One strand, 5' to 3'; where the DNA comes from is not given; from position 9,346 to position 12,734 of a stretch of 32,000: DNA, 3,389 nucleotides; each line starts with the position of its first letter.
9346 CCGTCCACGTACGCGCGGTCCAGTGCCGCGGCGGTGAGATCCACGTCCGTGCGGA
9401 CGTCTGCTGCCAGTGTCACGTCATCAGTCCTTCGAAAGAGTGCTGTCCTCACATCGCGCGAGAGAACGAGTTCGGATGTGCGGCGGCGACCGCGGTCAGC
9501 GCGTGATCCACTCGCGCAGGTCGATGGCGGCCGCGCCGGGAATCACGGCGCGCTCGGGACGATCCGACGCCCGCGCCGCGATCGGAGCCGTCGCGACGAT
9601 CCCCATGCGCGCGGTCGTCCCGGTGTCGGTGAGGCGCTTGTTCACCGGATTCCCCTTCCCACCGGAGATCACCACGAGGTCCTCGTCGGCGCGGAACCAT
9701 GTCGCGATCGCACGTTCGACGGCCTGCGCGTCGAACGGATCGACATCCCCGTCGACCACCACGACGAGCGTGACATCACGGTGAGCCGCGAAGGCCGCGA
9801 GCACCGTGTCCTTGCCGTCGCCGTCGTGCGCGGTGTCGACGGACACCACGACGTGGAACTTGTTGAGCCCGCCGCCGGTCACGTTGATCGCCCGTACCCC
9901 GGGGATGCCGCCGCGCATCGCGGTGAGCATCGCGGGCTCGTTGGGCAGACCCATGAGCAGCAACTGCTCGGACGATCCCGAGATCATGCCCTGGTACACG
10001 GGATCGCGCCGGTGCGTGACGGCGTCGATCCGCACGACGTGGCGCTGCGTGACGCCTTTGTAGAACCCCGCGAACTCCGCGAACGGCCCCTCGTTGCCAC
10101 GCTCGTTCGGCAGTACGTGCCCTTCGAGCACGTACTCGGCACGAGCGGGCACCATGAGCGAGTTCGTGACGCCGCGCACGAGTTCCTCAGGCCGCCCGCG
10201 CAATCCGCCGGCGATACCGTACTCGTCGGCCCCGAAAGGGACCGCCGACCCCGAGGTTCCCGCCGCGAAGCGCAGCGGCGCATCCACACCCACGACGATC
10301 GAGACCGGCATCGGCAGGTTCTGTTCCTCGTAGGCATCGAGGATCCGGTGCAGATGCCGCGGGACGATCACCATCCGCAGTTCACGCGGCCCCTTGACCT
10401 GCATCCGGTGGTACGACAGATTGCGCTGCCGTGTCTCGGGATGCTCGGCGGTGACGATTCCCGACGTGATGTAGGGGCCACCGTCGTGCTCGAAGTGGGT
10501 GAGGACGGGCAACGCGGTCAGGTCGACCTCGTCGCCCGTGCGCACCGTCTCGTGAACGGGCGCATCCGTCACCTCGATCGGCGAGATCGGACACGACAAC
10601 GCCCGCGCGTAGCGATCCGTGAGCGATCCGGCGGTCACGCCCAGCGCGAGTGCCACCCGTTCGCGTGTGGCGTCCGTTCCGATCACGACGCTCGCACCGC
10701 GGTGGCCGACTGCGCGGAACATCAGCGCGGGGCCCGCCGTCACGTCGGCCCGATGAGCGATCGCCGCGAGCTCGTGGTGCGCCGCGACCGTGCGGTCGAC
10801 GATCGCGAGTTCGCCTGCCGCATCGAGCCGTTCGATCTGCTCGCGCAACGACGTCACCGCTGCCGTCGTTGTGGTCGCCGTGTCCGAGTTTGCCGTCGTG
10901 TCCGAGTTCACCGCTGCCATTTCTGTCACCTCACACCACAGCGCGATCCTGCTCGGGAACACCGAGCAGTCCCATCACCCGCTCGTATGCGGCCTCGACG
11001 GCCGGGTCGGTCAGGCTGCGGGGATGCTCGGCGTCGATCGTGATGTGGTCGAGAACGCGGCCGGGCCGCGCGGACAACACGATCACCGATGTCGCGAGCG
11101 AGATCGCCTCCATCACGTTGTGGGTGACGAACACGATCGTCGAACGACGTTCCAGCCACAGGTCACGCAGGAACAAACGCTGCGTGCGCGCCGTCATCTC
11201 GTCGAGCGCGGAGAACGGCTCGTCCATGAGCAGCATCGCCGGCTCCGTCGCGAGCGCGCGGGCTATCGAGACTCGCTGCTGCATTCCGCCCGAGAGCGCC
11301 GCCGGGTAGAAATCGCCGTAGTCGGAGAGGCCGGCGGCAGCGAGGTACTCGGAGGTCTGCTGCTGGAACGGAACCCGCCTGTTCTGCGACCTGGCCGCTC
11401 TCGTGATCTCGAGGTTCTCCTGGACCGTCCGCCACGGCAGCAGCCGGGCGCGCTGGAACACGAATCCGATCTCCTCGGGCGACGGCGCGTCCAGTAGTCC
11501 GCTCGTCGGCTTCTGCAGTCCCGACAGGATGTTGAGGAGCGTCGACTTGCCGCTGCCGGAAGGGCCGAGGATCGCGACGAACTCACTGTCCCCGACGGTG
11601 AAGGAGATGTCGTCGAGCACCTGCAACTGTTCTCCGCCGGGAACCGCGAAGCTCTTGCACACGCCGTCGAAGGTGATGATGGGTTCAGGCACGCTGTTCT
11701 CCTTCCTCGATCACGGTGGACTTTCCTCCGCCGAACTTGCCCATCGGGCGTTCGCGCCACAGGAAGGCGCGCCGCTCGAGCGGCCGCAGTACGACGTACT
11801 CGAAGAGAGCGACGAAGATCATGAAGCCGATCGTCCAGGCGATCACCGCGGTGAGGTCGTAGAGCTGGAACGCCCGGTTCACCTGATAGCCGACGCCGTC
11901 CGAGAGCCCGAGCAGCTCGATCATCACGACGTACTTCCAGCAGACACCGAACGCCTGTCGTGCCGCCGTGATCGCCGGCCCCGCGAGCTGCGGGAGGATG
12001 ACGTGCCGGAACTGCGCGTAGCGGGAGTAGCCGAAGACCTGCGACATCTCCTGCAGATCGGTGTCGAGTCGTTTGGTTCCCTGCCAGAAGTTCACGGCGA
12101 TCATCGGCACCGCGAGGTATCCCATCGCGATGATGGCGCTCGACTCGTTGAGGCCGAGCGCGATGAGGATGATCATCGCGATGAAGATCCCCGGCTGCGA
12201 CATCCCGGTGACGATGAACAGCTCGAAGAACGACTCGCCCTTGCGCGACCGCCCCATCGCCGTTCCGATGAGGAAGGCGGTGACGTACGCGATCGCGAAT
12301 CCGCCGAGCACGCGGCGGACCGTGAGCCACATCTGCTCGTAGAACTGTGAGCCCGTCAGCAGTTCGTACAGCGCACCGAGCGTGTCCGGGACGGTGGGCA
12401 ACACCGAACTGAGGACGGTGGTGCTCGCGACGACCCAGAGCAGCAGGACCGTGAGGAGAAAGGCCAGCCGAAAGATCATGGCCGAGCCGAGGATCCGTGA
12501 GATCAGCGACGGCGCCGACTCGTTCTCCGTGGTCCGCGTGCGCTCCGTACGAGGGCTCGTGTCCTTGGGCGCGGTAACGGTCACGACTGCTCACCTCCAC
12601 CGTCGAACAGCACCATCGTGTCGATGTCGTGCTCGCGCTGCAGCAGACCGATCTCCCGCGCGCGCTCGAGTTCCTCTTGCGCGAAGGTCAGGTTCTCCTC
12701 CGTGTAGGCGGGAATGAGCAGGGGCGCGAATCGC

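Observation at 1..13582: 14-gene coupled operon mixing UbiD/UbiX, a Rieske dioxygenase and sugar-acid-type enzymes: candidate undescribed catabolic pathway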

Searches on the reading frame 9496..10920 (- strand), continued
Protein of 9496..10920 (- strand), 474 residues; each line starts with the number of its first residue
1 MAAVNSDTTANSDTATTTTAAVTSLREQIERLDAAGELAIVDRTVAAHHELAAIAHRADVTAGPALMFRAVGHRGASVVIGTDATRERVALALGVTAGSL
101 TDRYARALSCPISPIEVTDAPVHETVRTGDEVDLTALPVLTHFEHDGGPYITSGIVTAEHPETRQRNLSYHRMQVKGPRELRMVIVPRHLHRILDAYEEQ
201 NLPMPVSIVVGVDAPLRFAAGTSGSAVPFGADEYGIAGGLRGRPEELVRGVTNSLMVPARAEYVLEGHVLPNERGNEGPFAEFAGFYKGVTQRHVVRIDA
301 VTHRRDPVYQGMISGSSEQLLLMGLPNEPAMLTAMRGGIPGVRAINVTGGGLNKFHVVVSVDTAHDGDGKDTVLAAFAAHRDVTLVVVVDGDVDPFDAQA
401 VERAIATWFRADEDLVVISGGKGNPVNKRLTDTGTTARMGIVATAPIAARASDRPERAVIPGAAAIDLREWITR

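Call 46: search_protein_families(library=ncbifam, proteins=[L009:12814-14448:+, L009:8796-11306:+, L009:8197-8799:+], max_evalue=1e-10)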
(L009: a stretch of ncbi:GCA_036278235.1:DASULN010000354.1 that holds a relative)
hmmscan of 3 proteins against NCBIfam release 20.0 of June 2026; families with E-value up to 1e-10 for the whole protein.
L009:12814-14448:+ (544 aa): 51 families (the best 25 are shown)
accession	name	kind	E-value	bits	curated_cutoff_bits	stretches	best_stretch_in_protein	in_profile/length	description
NF006122.0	PRK08266.1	subfamily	9.4e-96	321.4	571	1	11-530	6-524/543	hypothetical protein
NF005470.0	PRK07064.1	equivalog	1.1e-95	321.8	495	1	12-528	8-527/552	thiamine pyrophosphate-binding protein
NF005712.0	PRK07524.1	subfamily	2.5e-94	316.7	500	1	12-530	6-529/536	5-guanidino-2-oxopentanoate decarboxylase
TIGR00118.1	acolac_lg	equivalog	8e-74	249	538.35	1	12-529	4-533/557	biosynthetic-type acetolactate synthase large subunit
NF006187.0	PRK08322.1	equivalog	7e-71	239.3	509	1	11-527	4-525/548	acetolactate synthase large subunit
NF006052.0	PRK08199.1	subfamily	1.3e-69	235.1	539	1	8-529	7-536/559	thiamine pyrophosphate protein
NF006378.0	PRK08617.1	equivalog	1e-68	232.1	510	1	5-526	4-534/556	acetolactate synthase AlsS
NF004919.0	PRK06276.1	equivalog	5.4e-68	229.7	866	1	13-527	5-535/582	acetolactate synthase large subunit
NF004710.0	PRK06048.1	equivalog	1.5e-67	228.3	976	1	5-528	4-535/561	acetolactate synthase large subunit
TIGR02418.1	acolac_catab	equivalog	4.7e-66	223.4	551.1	1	12-527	2-526/539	acetolactate synthase AlsS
NF006524.0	PRK08978.1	equivalog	5.6e-65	219.7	738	1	12-527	4-521/548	acetolactate synthase 2 catalytic subunit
NF005860.0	PRK07789.1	equivalog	3.2e-61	207.4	881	1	7-519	32-566/615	acetolactate synthase large subunit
NF006016.1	PRK08155.1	equivalog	7.8e-61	206.1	870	1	12-527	6-529/554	acetolactate synthase large subunit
NF005651.0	PRK07418.1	subfamily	1.3e-59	202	942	1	6-529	16-558/617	acetolactate synthase large subunit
NF005485.1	PRK07092.1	equivalog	2.9e-54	184.7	493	1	16-530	8-518/523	benzoylformate decarboxylase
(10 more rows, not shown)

L009:8796-11306:+ (836 aa): 13 families
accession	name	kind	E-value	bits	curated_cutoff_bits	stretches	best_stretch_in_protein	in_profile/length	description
NF041018.1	glyceraldDH_alpha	equivalog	8.8e-188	626.1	790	1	18-764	3-741/741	glyceraldehyde dehydrogenase subunit alpha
TIGR02416.1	CO_dehy_Mo_lg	equivalog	2.4e-173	578.2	991.15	1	26-766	1-770/770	aerobic carbon-monoxide dehydrogenase large subunit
NF040766.1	CODH_aero_grp5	exception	4.2e-158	527.9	950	2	17-577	4-571/785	aerobic carbon-monoxide dehydrogenase large subunit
TIGR03194.1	4hydrxCoA_A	equivalog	4.4e-117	392.4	994.55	1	24-766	3-745/746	4-hydroxybenzoyl-CoA reductase subunit alpha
NF043082.1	XdhA_XDHase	equivalog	1.4e-110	370.6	780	1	18-766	1-751/758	xanthine dehydrogenase subunit XdhA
NF007426.0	PRK09970.1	equivalog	1.3e-105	354.2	916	1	17-766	5-754/761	xanthine dehydrogenase molybdenum-binding subunit XdhA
TIGR03196.1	pucD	equivalog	1.7e-87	294.6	783.65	1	19-747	4-741/763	xanthine dehydrogenase subunit D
NF045668.1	pterin_aldehy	equivalog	7.4e-82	275.8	1100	1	29-767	186-904/905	molybdopterin-dependent aldehyde oxidoreductase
TIGR03313.1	Se_sel_red_Mo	hypoth_equivalog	5.2e-76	256.1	1101.9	2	183-766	367-948/951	molybdopterin-dependent oxidoreductase Mo/Fe-S-binding subunit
TIGR02965.1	xanthine_xdhB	equivalog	8.2e-75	252.4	849.5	1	30-768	13-755/758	xanthine dehydrogenase molybdopterin binding subunit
TIGR03311.1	Se_dep_XDH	equivalog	2.3e-72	244.3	830.45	2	17-568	161-687/848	selenium-dependent xanthine dehydrogenase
NF041671.1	peri_hyde_PaoC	equivalog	1.5e-70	238.5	1180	1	16-765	16-729/735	aldehyde oxidoreductase molybdenum-binding subunit PaoC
TIGR02969.1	mam_aldehyde_ox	subfamily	8.2e-37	126.2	1912.3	1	17-763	575-1303/1330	aldehyde oxidase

L009:8197-8799:+ (200 aa): 0 families

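Call 48: find_encoding_contigs(protein=P0028, flank=10000, max_places=1)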
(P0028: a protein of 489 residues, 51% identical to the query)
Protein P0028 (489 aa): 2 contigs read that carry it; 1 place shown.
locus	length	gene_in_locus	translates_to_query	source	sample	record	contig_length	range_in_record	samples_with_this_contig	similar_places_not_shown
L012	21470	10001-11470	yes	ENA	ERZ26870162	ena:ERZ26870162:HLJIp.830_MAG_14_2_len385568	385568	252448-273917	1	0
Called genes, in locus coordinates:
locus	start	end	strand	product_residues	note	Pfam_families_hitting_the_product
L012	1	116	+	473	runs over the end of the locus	PF00355:Rieske, PF00848:Ring_hydroxyl_A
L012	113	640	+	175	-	PF13577:SnoaL_4 (faint), PF00866:Ring_hydroxyl_B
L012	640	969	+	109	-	PF00111:Fer2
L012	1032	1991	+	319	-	PF00389:2-Hacid_dh, PF02826:2-Hacid_dh_C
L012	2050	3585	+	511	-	PF07905:PucR, PF17853:GGDEF_2, PF13556:HTH_30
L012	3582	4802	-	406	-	PF06779:MFS_4 (weak), PF07690:MFS_1, PF12832:MFS_1_like, PF07690:MFS_1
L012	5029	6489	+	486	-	PF00171:Aldedh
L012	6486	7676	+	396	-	PF01266:DAO (faint), PF03486:HI0933_like (faint), PF07992:Pyr_redox_2, PF13241:NAD_binding_7 (faint), PF13434:Lys_Orn_oxgnase (faint), PF13738:Pyr_redox_3, PF00070:Pyr_redox, PF01593:Amino_oxidase (weak), +3 more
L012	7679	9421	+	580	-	PF00920:ILVD_EDD_N, PF24877:ILV_EDD_C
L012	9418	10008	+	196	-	PF02441:Flavoprotein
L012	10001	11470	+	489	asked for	PF20695:UbiD_N, PF01977:UbiD, PF20696:UbiD_C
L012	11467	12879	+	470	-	PF00171:Aldedh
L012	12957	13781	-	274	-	PF04962:KduI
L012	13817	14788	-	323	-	PF00389:2-Hacid_dh, PF02826:2-Hacid_dh_C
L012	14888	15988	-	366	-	PF01547:SBP_bac_1, PF13531:SBP_bac_11, PF13416:SBP_bac_8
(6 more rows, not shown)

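Call 49: find_encoding_contigs(protein=P0031, flank=10000, max_places=1)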
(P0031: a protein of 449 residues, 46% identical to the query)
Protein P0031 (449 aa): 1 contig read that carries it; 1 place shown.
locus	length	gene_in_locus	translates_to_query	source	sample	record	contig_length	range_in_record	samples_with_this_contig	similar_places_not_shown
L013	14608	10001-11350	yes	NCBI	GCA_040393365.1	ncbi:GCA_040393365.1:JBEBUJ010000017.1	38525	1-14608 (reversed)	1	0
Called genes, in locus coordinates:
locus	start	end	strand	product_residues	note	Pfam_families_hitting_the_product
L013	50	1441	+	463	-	PF00355:Rieske, PF00848:Ring_hydroxyl_A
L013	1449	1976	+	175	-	PF00866:Ring_hydroxyl_B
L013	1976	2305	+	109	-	PF00111:Fer2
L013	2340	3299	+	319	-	PF00389:2-Hacid_dh, PF02826:2-Hacid_dh_C, PF03446:NAD_binding_2 (weak)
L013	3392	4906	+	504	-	PF07905:PucR, PF17853:GGDEF_2, PF13556:HTH_30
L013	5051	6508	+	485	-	PF00171:Aldedh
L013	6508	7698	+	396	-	PF00890:FAD_binding_2 (faint), PF03486:HI0933_like (faint), PF05834:Lycopene_cycl (faint), PF07992:Pyr_redox_2, PF13738:Pyr_redox_3, PF00070:Pyr_redox, PF01266:DAO (weak), PF14759:Reductase_C (weak), +4 more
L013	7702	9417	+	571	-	PF00920:ILVD_EDD_N, PF24877:ILV_EDD_C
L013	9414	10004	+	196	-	PF02441:Flavoprotein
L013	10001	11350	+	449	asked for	PF20695:UbiD_N, PF01977:UbiD, PF20696:UbiD_C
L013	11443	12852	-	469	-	PF00171:Aldedh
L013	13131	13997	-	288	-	PF01522:Polysacc_deac_1, PF10096:DUF2334 (weak)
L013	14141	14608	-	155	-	?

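Call 50: find_encoding_contigs(protein=P0029, flank=10000, max_places=1)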
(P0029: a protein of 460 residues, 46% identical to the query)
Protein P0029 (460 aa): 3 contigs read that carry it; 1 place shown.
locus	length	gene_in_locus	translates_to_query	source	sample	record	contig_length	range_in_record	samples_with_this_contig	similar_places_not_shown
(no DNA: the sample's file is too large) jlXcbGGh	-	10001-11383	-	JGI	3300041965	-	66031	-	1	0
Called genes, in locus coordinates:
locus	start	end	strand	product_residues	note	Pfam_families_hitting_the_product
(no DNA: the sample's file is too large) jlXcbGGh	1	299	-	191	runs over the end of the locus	PF02441:Flavoprotein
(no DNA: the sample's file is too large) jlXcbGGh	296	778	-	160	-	PF01243:PNPOx_N (weak)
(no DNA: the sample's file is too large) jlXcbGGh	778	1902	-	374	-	PF01070:FMN_dh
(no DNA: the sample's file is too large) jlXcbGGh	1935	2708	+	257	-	PF00392:GntR, PF13545:HTH_Crp_2 (weak), PF12802:MarR_2 (weak), PF07702:UTRA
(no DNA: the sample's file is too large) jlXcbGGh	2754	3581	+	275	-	PF00941:FAD_binding_5, PF03450:CO_deh_flav_C (weak)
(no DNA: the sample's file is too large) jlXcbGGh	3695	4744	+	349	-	PF12974:Phosphonate-bd (weak), PF09084:NMT1, PF13379:NMT1_2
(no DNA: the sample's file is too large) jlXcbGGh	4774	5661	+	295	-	PF00528:BPD_transp_1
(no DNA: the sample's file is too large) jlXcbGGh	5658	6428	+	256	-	PF00005:ABC_tran, PF13304:AAA_21 (faint)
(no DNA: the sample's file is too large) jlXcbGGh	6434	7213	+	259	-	PF00528:BPD_transp_1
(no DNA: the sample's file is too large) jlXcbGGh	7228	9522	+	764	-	PF01315:Ald_Xan_dh_C, PF02738:MoCoBD_1, PF20256:MoCoBD_2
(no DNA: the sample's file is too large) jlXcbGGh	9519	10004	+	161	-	PF13085:Fer2_3 (weak), PF00111:Fer2, PF01799:Fer2_2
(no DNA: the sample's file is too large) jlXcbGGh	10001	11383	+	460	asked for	PF20695:UbiD_N, PF01977:UbiD, PF20696:UbiD_C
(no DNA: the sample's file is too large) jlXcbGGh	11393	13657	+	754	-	-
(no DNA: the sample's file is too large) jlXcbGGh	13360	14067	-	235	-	PF00106:adh_short, PF01370:Epimerase (weak), PF13561:adh_short_C2, PF08659:KR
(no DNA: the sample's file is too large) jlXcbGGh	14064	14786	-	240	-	PF00106:adh_short, PF01370:Epimerase (weak), PF13561:adh_short_C2, PF08659:KR (weak)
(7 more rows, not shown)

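Call 61: search_dna_similar(query=window:9496-10920:-, collection=plasmids, mode=protein, max_evalue=1e-60, max_rows=25)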
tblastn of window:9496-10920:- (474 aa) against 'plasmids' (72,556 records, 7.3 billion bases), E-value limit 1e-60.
Records with a match: 28; places in all: 29; records where one place covers at least 80% of the query: 28.
Best place of each record, by identity: <60% 28.
By first word of the organism name: Paraburkholderia 10; Caballeronia 6; Cupriavidus 4; Dinoroseobacter 3; Azospirillum 2; Burkholderia 1; Bosea 1; Geobacillus 1.
By predicted mobility (MOB-suite, as given by PLSDB): non-mobilizable 16; mobilizable 7; conjugative 5.
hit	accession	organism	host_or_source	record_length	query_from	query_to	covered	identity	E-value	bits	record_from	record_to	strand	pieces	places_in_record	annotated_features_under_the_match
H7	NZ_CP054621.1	Azospirillum oryzae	cell culture,soil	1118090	24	468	94%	40.6%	3e-77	270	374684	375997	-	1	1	record has no annotation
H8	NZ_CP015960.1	Paraburkholderia caribensis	Mimosa,single cell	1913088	24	468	94%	40.5%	7e-82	283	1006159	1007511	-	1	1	none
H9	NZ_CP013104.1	Paraburkholderia caribensis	-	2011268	24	468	94%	40.5%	8e-82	283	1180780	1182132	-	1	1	none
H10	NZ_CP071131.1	Caballeronia sp. M1242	Homo sapiens,ETA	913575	24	468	94%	40.4%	3e-77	270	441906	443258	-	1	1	UbiD family decarboxylase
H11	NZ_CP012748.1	Paraburkholderia caribensis MBA4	soil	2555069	24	472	95%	39.8%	2e-77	270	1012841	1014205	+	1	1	none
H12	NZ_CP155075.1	Paraburkholderia sp. PREW-6R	single cell,Phlox subulata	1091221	22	468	94%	40.0%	1e-79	277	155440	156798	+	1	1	none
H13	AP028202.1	Paraburkholderia largidicola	Physopelta gutta,midgut,Midgut crypts ...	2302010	22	468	94%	40.0%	2e-79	276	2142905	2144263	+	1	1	UbiD family decarboxylase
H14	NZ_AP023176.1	Paraburkholderia largidicola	Physopelta gutta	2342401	22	468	94%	40.0%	3e-79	275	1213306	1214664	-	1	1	none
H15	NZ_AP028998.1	Paraburkholderia sp. 22B1P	-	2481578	22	468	94%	40.0%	3e-79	275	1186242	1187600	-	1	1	none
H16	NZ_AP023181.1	Paraburkholderia sp. PGU19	Physopelta gutta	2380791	24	468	94%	40.2%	9e-79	274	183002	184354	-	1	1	none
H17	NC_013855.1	Azospirillum sp. B510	-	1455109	24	468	94%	40.1%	1e-75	265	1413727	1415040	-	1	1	record has no annotation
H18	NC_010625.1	Paraburkholderia phymatum STM815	-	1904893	22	468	94%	39.9%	9e-78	271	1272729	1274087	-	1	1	record has no annotation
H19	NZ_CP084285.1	Caballeronia zhejiangensis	Anasa tristis,Cell culture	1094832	24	468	94%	40.0%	1e-77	271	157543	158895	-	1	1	none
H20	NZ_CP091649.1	Burkholderia aenigmatica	-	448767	24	468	94%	39.7%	6e-79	275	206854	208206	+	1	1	UbiD family decarboxylase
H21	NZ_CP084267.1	Caballeronia sp. Lep1P3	Leptoglossus zonatus,Cell culture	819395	24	468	94%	39.3%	4e-78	272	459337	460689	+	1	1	UbiD family decarboxylase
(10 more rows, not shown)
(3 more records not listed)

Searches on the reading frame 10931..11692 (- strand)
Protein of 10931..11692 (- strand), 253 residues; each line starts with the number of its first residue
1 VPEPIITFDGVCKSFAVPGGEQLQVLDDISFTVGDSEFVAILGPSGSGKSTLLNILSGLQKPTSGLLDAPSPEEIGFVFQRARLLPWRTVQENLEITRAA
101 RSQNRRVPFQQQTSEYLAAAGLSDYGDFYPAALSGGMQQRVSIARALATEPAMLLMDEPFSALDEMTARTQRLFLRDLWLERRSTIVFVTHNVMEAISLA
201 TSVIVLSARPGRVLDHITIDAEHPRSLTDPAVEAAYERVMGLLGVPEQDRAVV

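Call 11: search_protein_families(library=pfam, proteins=[window:10931-11692:-])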
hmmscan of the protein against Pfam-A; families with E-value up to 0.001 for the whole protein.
window:10931-11692:- (253 aa): 5 families
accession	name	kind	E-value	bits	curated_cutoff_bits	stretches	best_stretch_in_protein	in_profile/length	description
PF00005.33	ABC_tran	-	1.7e-31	110.1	25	1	26-160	1-136/137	ABC transporter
PF13304.12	AAA_21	-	1.7e-07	32.1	27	0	38-66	1-32/304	AAA domain, putative AbiEii toxin, Type IV TA system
PF02463.25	SMC_N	-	6.4e-05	22.9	40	0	35-54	23-42/220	RecF/RecN/SMC N terminal domain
PF13191.12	AAA_16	-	0.00023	22.2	32.6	1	34-180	22-161/167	AAA ATPase domain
PF13555.12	AAA_29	-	0.00045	20.4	27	1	32-54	18-40/61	P-loop containing region of AAA domain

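Call 12: search_protein_families(library=ncbifam, proteins=[window:10931-11692:-])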
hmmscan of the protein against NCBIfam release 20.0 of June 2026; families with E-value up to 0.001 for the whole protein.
window:10931-11692:- (253 aa): 188 families (the best 25 are shown)
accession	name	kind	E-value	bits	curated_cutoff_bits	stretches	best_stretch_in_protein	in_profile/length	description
NF040729.1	ABC_ATP_SaoA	equivalog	1.5e-53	181.7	360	1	7-242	3-242/248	ABC transporter ATP-binding protein SaoA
NF008421.0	PRK11248.1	equivalog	2.7e-48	164.7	357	1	24-220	15-216/255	taurine ABC transporter ATP-binding subunit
TIGR00968.1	3a0106s01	subfamily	5.7e-46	157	342.75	1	22-208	12-206/237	sulfate ABC transporter ATP-binding protein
NF008420.0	PRK11247.1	equivalog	1e-45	155.9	395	1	22-229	24-228/257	aliphatic sulfonates ABC transporter ATP-binding protein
TIGR03265.1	PhnT2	equivalog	3.3e-45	154.9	457.7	1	21-207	15-209/353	putative 2-aminoethylphosphonate ABC transporter ATP-binding protein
TIGR01184.1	ntrCD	subfamily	5.3e-45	153.8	291.8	1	26-229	1-212/230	nitrate ABC transporter ATP-binding protein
TIGR01186.1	proV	subfamily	2.4e-42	145.4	326.6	1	26-208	9-205/363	betaine/proline/choline family ABC transporter ATP-binding protein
NF008105.0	PRK10851.1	equivalog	7.1e-41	140.1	502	1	21-208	13-212/362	sulfate/thiosulfate ABC transporter ATP-binding protein CysA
NF040933.2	ABC_arch_GlcV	equivalog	1.1e-38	133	450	1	7-207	4-216/357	glucose ABC transporter ATP-binding protein GlcV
TIGR03258.1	PhnT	equivalog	4.1e-37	128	499.15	1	24-218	22-223/359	2-aminoethylphosphonate ABC transport system ATP-binding subunit PhnT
NF008653.0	PRK11650.1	subfamily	5e-37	127.8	432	1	9-207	7-209/357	sn-glycerol-3-phosphate ABC transporter ATP-binding protein UgpC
TIGR02211.1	LolD_lipo_ex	equivalog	9.9e-37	126.6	307.75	2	73-194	83-203/221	lipoprotein-releasing ABC transporter ATP-binding protein LolD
TIGR02142.1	modC_ABC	equivalog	1.2e-36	126.7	285.05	1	28-216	15-213/353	molybdenum ABC transporter ATP-binding protein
TIGR03415.1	ABC_choXWV_ATP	equivalog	2.1e-36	125.7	483.75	1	73-215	106-245/382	choline ABC transporter ATP-binding protein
NF006987.0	PRK09452.1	equivalog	2.4e-36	125.2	482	1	3-207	15-222/378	spermidine/putrescine ABC transporter ATP-binding protein PotA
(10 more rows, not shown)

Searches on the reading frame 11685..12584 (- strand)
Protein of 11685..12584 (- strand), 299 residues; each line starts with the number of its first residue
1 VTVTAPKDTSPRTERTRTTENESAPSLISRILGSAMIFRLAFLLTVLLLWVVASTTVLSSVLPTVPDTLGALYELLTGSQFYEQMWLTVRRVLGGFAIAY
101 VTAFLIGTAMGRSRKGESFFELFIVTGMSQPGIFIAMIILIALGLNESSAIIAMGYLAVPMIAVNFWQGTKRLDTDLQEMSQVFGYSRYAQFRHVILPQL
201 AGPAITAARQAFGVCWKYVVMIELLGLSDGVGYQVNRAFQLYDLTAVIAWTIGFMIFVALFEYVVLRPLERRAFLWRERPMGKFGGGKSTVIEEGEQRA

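Call 11: search_protein_families(library=pfam, proteins=[window:11685-12584:-])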
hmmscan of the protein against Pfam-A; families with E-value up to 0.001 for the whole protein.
window:11685-12584:- (299 aa): 1 family
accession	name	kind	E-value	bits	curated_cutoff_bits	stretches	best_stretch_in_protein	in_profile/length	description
PF00528.27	BPD_transp_1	-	9e-22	78.1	26.4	1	104-261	2-171/184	Binding-protein-dependent transport system inner membrane component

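Call 12: search_protein_families(library=ncbifam, proteins=[window:11685-12584:-])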
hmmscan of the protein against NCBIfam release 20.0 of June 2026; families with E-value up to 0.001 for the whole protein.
window:11685-12584:- (299 aa): 10 families
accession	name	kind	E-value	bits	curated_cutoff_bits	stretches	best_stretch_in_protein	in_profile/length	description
NF040733.1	ABC_perm_U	equivalog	8.2e-22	77.9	295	1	36-270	8-242/251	ABC transporter permease subunit SaoP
NF008470.0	PRK11365.1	equivalog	1.4e-19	70.5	347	1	45-276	20-252/263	aliphatic sulfonate ABC transporter permease SsuC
TIGR01183.1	ntrB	equivalog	6.1e-12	45.7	209.05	1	82-249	16-183/202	nitrate ABC transporter permease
NF007545.0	PRK10160.1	equivalog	3.5e-11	43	342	1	39-277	27-271/275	taurine ABC transporter permease TauC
TIGR01097.1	PhnE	equivalog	6.4e-06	25.8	216.7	1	40-264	14-243/252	phosphonate ABC transporter, permease protein PhnE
NF007047.0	PRK09500.1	equivalog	0.00012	21.8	326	1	123-209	99-189/257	spermidine/putrescine ABC transporter permease PotC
TIGR02141.1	modB_ABC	equivalog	0.00012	21.7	182.6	1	122-208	55-141/208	molybdate ABC transporter permease subunit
TIGR02139.1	permease_CysT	equivalog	0.00015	21.5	246.1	1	141-212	126-197/265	sulfate ABC transporter permease subunit CysT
TIGR01581.1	Mo_ABC_porter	hypoth_equivalog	0.00021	20.9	210.3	1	141-203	97-159/225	ABC transporter permease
TIGR03416.1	ABC_choXWV_perm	equivalog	0.0004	20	363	1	44-256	47-256/267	choline ABC transporter permease subunit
